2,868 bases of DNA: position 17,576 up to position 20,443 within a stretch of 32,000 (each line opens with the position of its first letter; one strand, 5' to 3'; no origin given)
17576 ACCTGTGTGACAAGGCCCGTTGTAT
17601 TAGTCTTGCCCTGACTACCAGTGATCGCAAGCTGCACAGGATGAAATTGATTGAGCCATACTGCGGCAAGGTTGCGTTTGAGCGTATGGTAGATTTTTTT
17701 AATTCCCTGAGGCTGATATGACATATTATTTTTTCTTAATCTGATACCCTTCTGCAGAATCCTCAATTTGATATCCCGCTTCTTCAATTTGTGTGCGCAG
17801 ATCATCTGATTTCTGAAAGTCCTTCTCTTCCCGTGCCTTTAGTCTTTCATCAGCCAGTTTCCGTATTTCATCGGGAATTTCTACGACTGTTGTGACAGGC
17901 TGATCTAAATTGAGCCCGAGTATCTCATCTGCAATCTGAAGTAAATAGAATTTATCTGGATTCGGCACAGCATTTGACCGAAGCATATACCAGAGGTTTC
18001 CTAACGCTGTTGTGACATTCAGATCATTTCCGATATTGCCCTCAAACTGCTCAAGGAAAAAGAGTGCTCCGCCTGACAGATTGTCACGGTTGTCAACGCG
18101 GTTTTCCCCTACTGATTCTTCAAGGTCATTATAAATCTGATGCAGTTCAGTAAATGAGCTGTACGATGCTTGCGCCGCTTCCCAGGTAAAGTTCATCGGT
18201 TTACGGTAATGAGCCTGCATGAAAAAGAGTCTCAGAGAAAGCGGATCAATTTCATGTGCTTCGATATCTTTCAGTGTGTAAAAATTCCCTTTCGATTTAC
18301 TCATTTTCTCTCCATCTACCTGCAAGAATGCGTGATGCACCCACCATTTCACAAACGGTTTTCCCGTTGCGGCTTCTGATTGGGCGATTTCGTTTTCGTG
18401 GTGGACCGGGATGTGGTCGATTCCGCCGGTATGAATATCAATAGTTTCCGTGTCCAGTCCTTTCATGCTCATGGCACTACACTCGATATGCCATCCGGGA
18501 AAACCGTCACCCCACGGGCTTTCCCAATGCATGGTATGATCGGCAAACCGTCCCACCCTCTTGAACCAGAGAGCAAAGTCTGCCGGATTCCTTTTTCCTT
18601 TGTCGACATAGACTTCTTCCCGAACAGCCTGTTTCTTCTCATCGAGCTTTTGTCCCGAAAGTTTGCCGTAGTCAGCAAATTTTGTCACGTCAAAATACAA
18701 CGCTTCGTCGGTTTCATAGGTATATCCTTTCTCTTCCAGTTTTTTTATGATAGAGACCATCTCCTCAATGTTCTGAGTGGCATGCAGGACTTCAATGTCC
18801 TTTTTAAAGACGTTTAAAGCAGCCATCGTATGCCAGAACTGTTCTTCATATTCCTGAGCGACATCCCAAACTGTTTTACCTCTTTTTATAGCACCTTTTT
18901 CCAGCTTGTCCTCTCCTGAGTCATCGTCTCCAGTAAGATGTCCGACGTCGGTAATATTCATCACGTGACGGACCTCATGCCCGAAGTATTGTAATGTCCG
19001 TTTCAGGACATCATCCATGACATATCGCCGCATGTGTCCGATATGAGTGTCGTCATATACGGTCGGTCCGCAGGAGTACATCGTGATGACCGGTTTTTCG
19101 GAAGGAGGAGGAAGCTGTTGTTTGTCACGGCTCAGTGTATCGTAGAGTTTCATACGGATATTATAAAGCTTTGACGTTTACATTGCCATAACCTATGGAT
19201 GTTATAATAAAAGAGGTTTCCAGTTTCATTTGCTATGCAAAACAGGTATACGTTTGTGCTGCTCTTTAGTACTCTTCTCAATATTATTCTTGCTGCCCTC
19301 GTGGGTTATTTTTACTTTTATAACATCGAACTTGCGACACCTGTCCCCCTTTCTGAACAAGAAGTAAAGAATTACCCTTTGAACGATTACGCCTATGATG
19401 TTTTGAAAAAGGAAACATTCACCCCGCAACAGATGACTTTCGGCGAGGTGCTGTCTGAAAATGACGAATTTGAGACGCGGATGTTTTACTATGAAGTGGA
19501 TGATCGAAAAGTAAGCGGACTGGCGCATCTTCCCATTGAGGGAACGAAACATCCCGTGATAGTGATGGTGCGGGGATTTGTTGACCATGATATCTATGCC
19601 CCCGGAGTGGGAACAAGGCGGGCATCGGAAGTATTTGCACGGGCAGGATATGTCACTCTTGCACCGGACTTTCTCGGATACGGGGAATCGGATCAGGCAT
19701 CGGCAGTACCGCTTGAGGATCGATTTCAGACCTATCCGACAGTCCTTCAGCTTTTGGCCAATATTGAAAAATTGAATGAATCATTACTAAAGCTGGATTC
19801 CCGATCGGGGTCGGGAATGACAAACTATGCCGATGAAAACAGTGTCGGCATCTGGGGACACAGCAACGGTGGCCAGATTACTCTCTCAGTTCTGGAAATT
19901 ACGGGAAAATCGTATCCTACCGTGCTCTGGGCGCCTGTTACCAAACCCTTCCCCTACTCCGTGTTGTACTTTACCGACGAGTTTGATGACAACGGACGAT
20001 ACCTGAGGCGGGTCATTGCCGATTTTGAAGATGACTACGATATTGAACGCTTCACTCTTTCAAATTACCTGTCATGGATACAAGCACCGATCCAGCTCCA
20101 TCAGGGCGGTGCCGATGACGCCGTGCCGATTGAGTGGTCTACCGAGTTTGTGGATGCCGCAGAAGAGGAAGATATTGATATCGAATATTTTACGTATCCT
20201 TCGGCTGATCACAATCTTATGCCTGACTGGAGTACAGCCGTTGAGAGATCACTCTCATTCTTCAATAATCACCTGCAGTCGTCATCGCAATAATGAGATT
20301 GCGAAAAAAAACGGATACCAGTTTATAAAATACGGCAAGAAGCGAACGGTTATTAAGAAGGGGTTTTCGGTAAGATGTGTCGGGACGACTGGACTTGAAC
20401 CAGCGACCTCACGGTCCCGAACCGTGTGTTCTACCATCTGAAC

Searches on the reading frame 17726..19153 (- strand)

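Call 74: search_protein_families(library=pfam, proteins=[window:17726-19153:-])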
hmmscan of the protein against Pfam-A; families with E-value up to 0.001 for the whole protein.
window:17726-19153:- (475 aa): 6 families
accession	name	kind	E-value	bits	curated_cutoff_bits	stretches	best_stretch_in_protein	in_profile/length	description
PF01406.26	tRNA-synt_1e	-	2.4e-94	316.5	27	1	19-328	6-297/301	tRNA synthetases class I (C) catalytic domain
PF09334.17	tRNA-synt_1g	-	6.1e-17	61.9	20.1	2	34-157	12-125/391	tRNA synthetases class I (M)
PF01921.24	tRNA-synt_1f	-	4.7e-09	36.1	27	1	237-345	234-341/360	tRNA synthetases class I (K)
PF00133.28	tRNA-synt_1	-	1e-08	34.8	22.7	1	239-322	330-413/414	tRNA synthetases class I (I, L, M and V)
PF00750.26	tRNA-synt_1d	-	2.1e-08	34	23.3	1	6-72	5-71/349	tRNA synthetases class I (R), catalytic domain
PF23493.1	CysS_C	-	0.0009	19.7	23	0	425-468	3-46/51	Cysteinyl-tRNA ligase anticodon binding domain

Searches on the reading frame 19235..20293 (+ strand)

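Call 74: search_protein_families(library=pfam, proteins=[window:19235-20293:+])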
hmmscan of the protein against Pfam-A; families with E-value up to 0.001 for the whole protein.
window:19235-20293:+ (352 aa): 4 families
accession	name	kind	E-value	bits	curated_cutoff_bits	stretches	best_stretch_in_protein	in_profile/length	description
PF00326.27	Peptidase_S9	-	4.5e-13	49.6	22.6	1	197-349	59-212/213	Prolyl oligopeptidase family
PF01738.24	DLH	-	7.4e-08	32.7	21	0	103-220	11-115/217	Dienelactone hydrolase family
PF12146.15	Hydrolase_4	-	5.9e-07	29.5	27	0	282-329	190-235/239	Serine aminopeptidase, S33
PF12697.13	Abhydrolase_6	-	0.00034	21.8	26.3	0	134-266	23-117/217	Alpha/beta hydrolase family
